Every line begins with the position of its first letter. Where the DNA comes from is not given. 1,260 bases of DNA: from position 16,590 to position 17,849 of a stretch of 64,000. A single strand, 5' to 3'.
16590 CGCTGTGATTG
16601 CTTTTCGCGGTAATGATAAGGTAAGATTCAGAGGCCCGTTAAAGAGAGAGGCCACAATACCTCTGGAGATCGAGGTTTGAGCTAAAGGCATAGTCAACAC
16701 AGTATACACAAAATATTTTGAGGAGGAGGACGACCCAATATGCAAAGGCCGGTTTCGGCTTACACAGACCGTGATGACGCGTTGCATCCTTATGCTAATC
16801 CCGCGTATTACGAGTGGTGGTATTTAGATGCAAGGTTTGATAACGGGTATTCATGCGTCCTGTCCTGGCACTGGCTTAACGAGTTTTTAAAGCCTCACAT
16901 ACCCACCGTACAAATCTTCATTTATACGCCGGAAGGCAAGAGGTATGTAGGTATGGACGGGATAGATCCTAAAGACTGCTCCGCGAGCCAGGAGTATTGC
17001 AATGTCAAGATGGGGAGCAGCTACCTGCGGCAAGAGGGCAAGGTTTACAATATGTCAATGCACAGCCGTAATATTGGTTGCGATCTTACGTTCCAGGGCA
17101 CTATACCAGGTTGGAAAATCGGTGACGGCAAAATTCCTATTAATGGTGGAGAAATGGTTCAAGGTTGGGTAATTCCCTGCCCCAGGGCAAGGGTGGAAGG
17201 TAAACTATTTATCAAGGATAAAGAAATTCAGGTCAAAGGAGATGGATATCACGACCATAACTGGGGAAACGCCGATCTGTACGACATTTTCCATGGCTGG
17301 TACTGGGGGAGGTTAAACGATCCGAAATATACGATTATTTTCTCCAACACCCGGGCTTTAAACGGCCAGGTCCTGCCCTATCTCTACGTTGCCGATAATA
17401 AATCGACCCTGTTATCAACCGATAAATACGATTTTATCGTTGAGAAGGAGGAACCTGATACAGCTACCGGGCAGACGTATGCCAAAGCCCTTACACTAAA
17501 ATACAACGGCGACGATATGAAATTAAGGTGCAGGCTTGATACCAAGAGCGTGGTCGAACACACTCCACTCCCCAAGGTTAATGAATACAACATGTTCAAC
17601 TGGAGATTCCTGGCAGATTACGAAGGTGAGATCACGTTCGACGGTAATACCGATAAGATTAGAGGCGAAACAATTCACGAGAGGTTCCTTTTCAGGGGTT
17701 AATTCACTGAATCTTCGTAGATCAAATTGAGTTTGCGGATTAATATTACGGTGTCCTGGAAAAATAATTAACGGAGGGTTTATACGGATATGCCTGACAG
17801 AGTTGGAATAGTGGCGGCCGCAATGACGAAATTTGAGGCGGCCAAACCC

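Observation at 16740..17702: CrtC/AttH-like hydratase candidate inside the beta-oxidation operon, with a CrtI/CrtD-like FAD oxidoreductase nearby (27050..28390)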

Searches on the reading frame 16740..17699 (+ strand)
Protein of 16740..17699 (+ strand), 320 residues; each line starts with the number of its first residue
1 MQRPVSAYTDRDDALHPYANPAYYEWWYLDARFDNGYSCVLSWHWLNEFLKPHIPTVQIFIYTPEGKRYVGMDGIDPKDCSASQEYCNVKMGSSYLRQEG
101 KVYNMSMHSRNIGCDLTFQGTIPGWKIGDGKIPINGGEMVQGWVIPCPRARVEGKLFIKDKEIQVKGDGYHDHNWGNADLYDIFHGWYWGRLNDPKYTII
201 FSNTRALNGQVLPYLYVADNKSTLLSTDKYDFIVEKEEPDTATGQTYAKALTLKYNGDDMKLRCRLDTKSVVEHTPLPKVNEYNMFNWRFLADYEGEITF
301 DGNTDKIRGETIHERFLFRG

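Call 4: search_protein_families(library=pfam, proteins=[window:16740-17699:+], max_evalue=10)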
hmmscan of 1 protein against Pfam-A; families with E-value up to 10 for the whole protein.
window:16740-17699:+ (320 aa): 4 families
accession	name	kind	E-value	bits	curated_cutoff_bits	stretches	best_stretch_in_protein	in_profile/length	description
PF07143.17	CrtC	-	7.9e-05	23.8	22.5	1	25-177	2-168/168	CrtC N-terminal lipocalin domain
PF08622.16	Svf1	-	0.0011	19.5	25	1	82-168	67-154/163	Svf1-like N-terminal lipocalin domain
PF25581.1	AsqO_C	-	0.0058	17.1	27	1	183-238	3-59/131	AsqO-like, C-terminal domain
PF23213.1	DUF7065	-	0.053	14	27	1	150-177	155-182/183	Domain of unknown function (DUF7065)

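Call 5: search_protein_families(library=ncbifam, proteins=[window:16740-17699:+], max_evalue=10)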
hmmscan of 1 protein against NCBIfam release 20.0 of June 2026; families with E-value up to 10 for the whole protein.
window:16740-17699:+ (320 aa): 1 family
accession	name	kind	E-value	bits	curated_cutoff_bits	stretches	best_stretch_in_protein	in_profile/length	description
NF045922.1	CarotHydtaseCrtCRhod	equivalog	9.3e-06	25.2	400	1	143-210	111-176/278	carotenoid 1,2-hydratase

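Call 6: search_solved_structures(query=window:16740-17699:+, max_evalue=10, show_alignments=3)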
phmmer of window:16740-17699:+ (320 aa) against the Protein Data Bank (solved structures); distinct sequences matched with E-value up to 10: 2.
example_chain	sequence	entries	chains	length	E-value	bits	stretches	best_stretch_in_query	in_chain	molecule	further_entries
9cy1_B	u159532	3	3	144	0.037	16.2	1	21-101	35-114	Sybody 5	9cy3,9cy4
2l7p_A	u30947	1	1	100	1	11.5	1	25-93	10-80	Histone-lysine N-methyltransferase ASHH2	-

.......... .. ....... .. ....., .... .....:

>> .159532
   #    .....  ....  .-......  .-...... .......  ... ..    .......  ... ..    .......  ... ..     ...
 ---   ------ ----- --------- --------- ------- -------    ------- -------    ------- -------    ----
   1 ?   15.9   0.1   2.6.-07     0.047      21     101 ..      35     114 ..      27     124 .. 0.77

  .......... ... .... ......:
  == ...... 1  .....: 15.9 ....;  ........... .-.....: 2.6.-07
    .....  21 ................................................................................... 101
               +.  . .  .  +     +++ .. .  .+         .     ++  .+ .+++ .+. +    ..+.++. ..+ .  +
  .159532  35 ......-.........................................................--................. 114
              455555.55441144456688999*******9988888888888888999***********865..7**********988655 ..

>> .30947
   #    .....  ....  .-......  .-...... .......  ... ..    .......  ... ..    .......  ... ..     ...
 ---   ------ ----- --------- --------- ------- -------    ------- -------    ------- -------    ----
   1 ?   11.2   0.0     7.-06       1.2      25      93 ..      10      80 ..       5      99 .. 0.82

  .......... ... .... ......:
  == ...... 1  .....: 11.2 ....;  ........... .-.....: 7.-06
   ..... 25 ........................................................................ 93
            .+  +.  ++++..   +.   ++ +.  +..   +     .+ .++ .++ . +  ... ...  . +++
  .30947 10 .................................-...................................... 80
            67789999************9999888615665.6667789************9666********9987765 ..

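Call 9: find_homologous_proteins(query=window:16740-17699:+, max_evalue=0.001)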
Query window:16740-17699:+ (320 aa): 114 proteins with E <= 0.001 among 799 candidates.
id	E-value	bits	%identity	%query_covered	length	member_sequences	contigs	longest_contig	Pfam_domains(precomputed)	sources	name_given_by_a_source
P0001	2.4e-209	712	89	100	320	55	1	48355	PF07143.18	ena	-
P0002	3.0e-180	617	76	100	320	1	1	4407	-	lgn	-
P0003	3.0e-176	604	76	100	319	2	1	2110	-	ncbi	-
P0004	2.1e-170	584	75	100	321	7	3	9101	PF07143.18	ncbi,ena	-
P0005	9.7e-170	582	73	100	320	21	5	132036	-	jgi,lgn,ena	jgi:predicted secreted hydrolase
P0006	3.2e-168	577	72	100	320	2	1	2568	-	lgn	-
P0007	1.2e-167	575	72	100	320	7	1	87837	-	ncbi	-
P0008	3.1e-166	571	72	100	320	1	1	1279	-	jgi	jgi:hypothetical protein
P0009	3.7e-165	567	70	100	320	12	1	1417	-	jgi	jgi:predicted secreted hydrolase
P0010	1.4e-164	565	72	100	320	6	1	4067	-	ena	-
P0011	7.8e-163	560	70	100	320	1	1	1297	-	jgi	jgi:hypothetical protein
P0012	5.9e-162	557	70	100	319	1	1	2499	-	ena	-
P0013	1.4e-161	555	70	100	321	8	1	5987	-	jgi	-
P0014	2.9e-161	554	68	100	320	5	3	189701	PF07143.18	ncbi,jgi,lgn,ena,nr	ncbi:MAG: hypothetical protein CVU54_18530 [Deltaproteobacteria bacterium HGW-Deltaproteobacteria-12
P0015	4.0e-161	554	69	100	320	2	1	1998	-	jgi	jgi:predicted secreted hydrolase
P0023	3.2e-111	390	50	99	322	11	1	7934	PF07143.18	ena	-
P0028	5.9e-99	349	64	67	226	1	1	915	PF07143.18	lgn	-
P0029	1.2e-97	345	49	95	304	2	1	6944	PF07143.18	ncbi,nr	ncbi:MAG: hypothetical protein NTZ34_06510 [Chloroflexi bacterium]|nr:hypothetical protein [Chlorofl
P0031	5.6e-97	343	47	98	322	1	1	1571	PF07143.18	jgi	jgi:predicted secreted hydrolase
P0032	1.0e-96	342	48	98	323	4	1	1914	PF07143.18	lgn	-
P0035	3.1e-96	340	47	98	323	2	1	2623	PF07143.18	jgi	jgi:predicted secreted hydrolase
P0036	7.8e-96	339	46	100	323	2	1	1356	PF07143.18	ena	-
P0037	1.7e-95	338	48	98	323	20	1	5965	PF07143.18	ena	-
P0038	2.0e-95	338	46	98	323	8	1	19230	PF07143.18,PF08622.17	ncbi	-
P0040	4.9e-95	337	46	98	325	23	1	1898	PF07143.18,PF08622.17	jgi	jgi:predicted secreted hydrolase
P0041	7.9e-95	336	48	98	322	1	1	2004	PF07143.18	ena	-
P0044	5.7e-93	330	47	98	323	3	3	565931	PF07143.18,PF08622.17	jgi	-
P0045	8.0e-93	329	44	100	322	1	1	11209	PF07143.18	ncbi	-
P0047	1.3e-92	329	47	98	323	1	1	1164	PF07143.18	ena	-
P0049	1.1e-91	326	46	98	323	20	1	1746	PF07143.18,PF08622.17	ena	-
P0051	1.7e-91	325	43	99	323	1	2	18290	PF07143.18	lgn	-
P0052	4.1e-91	324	43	100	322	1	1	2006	PF07143.18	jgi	jgi:predicted secreted hydrolase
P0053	1.7e-90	322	44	98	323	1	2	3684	PF07143.18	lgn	-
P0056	1.1e-89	319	45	97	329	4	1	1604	PF07143.18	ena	-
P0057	2.2e-89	318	45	98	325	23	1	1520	PF07143.18,PF08622.17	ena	-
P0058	6.0e-89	317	42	98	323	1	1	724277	-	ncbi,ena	-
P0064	2.3e-84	301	43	97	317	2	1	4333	PF07143.18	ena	-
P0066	5.7e-79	284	42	96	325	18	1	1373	PF07143.18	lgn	-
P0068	1.2e-76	276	41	98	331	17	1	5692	PF07143.18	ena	-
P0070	2.1e-75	272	39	99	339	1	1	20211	PF24137.2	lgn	-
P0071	2.4e-75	272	42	98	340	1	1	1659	PF07143.18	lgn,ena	-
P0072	2.9e-74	268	39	99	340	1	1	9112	PF07143.18,PF24137.2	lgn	-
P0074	1.4e-73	266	39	99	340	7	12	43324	-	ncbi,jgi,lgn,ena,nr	ncbi:MAG: hypothetical protein HOD85_12150 [Deltaproteobacteria bacterium]|jgi:predicted secreted hy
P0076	1.0e-72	263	41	99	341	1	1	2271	PF07143.18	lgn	-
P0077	1.4e-72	263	41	96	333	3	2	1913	PF07143.18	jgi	-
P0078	2.0e-72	262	40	98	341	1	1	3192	PF24137.2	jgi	-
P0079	1.5e-71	259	40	98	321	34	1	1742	PF07143.18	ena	-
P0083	4.1e-67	245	38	96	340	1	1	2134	PF07143.18,PF24137.2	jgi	jgi:hypothetical protein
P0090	3.5e-63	232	41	85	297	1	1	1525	PF07143.18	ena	-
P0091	7.1e-63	231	36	98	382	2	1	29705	PF07143.18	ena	-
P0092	2.3e-62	229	39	85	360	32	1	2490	PF07143.18,PF25581.2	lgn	-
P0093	1.6e-60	223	35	98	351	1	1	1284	PF07143.18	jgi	jgi:predicted secreted hydrolase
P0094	2.0e-60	223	36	97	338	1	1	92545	PF07143.18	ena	-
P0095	1.1e-56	210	35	91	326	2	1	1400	PF07143.18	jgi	jgi:predicted secreted hydrolase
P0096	3.2e-50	189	45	57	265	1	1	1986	PF07143.18,PF24137.2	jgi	jgi:hypothetical protein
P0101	7.4e-35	139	30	96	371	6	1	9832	PF07143.18,PF17187.11,PF24137.2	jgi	-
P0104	1.3e-25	108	27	86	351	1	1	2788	PF07143.18,PF25581.2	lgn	-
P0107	9.9e-20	89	32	64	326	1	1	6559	PF24137.2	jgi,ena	-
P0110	2.5e-18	84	31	68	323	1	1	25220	PF24137.2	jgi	-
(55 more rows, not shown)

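Call 13: find_encoding_contigs(protein=P0014, flank=10000, max_places=3)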
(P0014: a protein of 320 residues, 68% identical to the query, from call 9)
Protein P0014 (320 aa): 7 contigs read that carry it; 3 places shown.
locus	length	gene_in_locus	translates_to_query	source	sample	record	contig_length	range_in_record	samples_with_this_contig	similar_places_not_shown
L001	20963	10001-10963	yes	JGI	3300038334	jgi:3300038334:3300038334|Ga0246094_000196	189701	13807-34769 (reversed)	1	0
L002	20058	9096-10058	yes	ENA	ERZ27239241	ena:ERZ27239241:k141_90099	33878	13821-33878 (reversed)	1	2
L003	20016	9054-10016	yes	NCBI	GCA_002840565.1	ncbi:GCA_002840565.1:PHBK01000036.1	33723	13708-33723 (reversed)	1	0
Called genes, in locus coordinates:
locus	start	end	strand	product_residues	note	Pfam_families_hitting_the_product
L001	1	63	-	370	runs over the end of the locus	PF00037:Fer4 (weak), PF13237:Fer4_10 (weak), PF14697:Fer4_21 (weak), PF12838:Fer4_7, PF13187:Fer4_9 (weak), PF25160:LdpA_Fe-S-bd (weak), PF00037:Fer4 (weak), PF12837:Fer4_6 (weak), +1 more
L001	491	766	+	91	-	-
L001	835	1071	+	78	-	PF09527:ATPase_gene1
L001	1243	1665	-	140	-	-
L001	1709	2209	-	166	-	PF16747:Adhesin_E (weak)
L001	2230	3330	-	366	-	PF12797:Fer4_2 (faint), PF12837:Fer4_6 (faint), PF00037:Fer4 (weak), PF13237:Fer4_10 (weak), PF14697:Fer4_21, PF12838:Fer4_7, PF13187:Fer4_9 (weak), PF00037:Fer4 (weak)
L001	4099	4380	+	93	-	PF02583:Trns_repr_metal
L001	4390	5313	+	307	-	PF01545:Cation_efflux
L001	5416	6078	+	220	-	PF19540:DUF6064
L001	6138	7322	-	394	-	PF00753:Lactamase_B, PF19583:ODP, PF12706:Lactamase_B_2 (weak), PF00258:Flavodoxin_1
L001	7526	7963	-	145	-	PF13279:4HBT_2, PF03061:4HBT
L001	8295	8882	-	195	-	PF07589:PEP_exosort_dom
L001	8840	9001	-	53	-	-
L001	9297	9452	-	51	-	-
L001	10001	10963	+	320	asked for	PF07143:AttH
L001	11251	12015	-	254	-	PF01695:IstB_IS21, PF00308:Bac_DnaA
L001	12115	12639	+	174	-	PF13276:HTH_21, PF00665:rve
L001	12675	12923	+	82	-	-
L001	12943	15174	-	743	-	-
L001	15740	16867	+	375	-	PF26550:Tricorn_2nd (weak), PF07676:PD40 (faint), PF00930:DPPIV_N (faint), PF26549:Tricorn_N (weak)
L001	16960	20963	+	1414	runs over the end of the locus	PF26745:SPM, PF00353:HemolysinCabind, PF06594:HCBP_related, PF00353:HemolysinCabind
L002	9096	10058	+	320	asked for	PF07143:AttH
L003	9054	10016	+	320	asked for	PF07143:AttH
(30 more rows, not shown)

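Call 14: find_encoding_contigs(protein=P0001, flank=10000, max_places=2)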
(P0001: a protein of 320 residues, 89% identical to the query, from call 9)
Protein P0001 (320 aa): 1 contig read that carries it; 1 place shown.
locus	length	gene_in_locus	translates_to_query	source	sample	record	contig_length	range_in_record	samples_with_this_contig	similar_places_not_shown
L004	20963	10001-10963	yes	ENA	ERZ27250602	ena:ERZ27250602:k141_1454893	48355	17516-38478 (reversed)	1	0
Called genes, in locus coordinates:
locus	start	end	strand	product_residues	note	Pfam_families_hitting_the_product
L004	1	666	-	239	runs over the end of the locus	PF00005:ABC_tran, PF13304:AAA_21 (faint)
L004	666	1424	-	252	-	PF00005:ABC_tran, PF13304:AAA_21 (faint)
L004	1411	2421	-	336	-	PF02653:BPD_transp_2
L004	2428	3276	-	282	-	PF02653:BPD_transp_2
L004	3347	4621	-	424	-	PF13458:Peripla_BP_6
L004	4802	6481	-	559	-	PF00501:AMP-binding, PF13193:AMP-binding_C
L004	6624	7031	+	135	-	PF02036:SCP2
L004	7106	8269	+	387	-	PF00465:Fe-ADH, PF13685:Fe-ADH_2, PF25137:ADH_Fe_C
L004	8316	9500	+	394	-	PF02771:Acyl-CoA_dh_N, PF02770:Acyl-CoA_dh_M, PF00441:Acyl-CoA_dh_1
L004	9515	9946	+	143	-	PF01575:MaoC_dehydratas, PF13452:FAS1_DH_region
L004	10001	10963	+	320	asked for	PF07143:AttH (faint)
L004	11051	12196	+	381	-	PF00108:Thiolase_N (weak), PF22691:Thiolase_C_1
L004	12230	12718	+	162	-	PF01796:OB_ChsH2_C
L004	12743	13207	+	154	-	PF12172:zf-ChsH2 (faint), PF01796:OB_ChsH2_C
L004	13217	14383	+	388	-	PF00108:Thiolase_N (faint), PF22691:Thiolase_C_1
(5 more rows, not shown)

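Call 15: find_encoding_contigs(protein=P0005, flank=10000, max_places=2)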
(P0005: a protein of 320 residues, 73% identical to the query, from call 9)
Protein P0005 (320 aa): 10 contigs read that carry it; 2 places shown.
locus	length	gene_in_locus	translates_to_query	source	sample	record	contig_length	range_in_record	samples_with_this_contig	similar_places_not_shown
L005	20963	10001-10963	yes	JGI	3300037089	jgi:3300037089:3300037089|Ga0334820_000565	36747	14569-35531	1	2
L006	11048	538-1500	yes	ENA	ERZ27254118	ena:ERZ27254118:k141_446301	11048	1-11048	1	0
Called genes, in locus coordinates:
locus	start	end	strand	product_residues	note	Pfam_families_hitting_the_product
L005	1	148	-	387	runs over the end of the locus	PF01593:Amino_oxidase, PF01266:DAO (weak)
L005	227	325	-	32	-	-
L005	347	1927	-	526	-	PF00501:AMP-binding, PF13193:AMP-binding_C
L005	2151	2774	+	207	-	PF00440:TetR_N, PF17932:TetR_C_24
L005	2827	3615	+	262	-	PF00005:ABC_tran, PF12399:BCA_ABC_TP_C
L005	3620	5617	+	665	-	PF00501:AMP-binding, PF23562:AMP-binding_C_3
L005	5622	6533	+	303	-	PF02653:BPD_transp_2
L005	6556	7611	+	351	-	PF02653:BPD_transp_2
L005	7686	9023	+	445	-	PF13458:Peripla_BP_6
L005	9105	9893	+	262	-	PF00005:ABC_tran, PF13304:AAA_21 (faint)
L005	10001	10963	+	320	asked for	-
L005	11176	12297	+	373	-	PF00108:Thiolase_N (faint), PF22691:Thiolase_C_1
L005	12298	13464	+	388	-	PF00108:Thiolase_N (weak), PF22691:Thiolase_C_1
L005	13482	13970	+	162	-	PF01796:OB_ChsH2_C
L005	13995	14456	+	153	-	PF12172:zf-ChsH2, PF01796:OB_ChsH2_C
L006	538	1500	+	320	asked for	-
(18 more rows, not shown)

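Call 16: find_encoding_contigs(protein=P0007, flank=10000, max_places=2)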
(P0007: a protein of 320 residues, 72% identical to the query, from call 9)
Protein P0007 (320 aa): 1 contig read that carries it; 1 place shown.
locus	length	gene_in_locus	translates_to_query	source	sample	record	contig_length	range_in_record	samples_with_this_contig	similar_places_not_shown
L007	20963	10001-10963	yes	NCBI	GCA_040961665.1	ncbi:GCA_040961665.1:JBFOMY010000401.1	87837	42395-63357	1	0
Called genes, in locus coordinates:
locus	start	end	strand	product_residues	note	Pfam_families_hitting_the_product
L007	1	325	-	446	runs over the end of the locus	PF01266:DAO (weak), PF01494:FAD_binding_3 (weak), PF01593:Amino_oxidase, PF01946:Thi4 (faint), PF03486:HI0933_like (faint), PF07992:Pyr_redox_2 (faint), PF13450:NAD_binding_8, PF13738:Pyr_redox_3 (faint)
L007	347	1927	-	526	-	PF00501:AMP-binding, PF13193:AMP-binding_C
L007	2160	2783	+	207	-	PF00440:TetR_N, PF17932:TetR_C_24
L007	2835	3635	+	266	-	PF00005:ABC_tran, PF12399:BCA_ABC_TP_C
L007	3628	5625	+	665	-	PF00501:AMP-binding, PF23562:AMP-binding_C_3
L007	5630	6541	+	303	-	PF02653:BPD_transp_2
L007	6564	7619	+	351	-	PF02653:BPD_transp_2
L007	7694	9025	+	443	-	PF13458:Peripla_BP_6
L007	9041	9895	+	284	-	PF00005:ABC_tran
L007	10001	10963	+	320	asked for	-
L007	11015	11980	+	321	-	-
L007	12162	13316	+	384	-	PF00108:Thiolase_N (weak), PF22691:Thiolase_C_1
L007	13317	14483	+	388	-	PF00108:Thiolase_N (weak), PF22691:Thiolase_C_1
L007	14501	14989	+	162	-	PF01796:OB_ChsH2_C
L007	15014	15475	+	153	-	PF12172:zf-ChsH2, PF01796:OB_ChsH2_C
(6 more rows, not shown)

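Call 17: predict_structure(alignment_id=A1)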
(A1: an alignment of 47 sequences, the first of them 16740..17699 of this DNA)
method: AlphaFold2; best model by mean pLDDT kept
length: 320 residues; sequences in the alignment: 47
mean_pLDDT: 95.4   pTM: 0.92
mean pLDDT of the five models: 95.4, 94.9, 94.8, 94.5, 94.3
residues with pLDDT >= 90: 297; 70-90: 19; 50-70: 4; < 50: 0
segments of 3 or more residues with pLDDT < 50: none
pLDDT, mean of each block of 10 residues (from residue 1): 88 97 98 97 97 97 94 98 99 98 97 98 92 80 97 98 98 97 96 94 95 95 94 98 95 97 98 92 95 97 96 94
secondary structure, 60 per line:
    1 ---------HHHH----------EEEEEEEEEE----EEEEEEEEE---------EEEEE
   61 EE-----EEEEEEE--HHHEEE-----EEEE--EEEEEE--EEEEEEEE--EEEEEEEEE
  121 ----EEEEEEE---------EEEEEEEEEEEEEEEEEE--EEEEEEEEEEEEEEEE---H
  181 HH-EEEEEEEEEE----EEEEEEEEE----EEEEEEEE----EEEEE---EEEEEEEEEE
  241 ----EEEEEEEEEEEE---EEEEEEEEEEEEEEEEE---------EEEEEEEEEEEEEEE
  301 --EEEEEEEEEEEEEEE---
elements in order: H10-13 E24-33 E38-46 E56-62 E68-74 E80-82 E88-91 E94-99 E102-109 E112-120 E125-131 E141-158 E161-176 E184-193 E198-206 E211-218 E223-227 E231-240 E245-256 E260-276 E286-300 E303-317

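Call 20: search_protein_representatives(protein=window:16740-17699:+)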
Query: 320 residues. Proteins with E-value up to 0.001 (for the whole library): 1252; up to 1e-10: 519; up to 1e-30: 53. The best 150 are listed.
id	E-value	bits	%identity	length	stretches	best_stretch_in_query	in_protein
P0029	3.7e-98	345.1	49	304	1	15-319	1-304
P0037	5.5e-96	338.0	49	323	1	7-319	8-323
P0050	3.7e-92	325.4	66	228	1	72-319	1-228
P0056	3.4e-90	318.9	46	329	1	7-317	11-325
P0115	9.6e-82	291.1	42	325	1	1-316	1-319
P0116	9.9e-78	277.9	42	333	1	7-319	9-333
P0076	3.3e-73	263.1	43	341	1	7-316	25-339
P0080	1.1e-70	254.8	40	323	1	7-317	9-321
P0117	1.7e-69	250.9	30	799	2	13-314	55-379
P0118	2.1e-69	250.6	39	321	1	7-318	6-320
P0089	1.3e-64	234.8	66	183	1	84-239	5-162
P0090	1.1e-63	231.7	47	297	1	1-228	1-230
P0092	7.4e-63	229.0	37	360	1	4-298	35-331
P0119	7.4e-63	229.0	35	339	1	3-316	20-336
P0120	2.6e-60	220.6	34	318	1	8-318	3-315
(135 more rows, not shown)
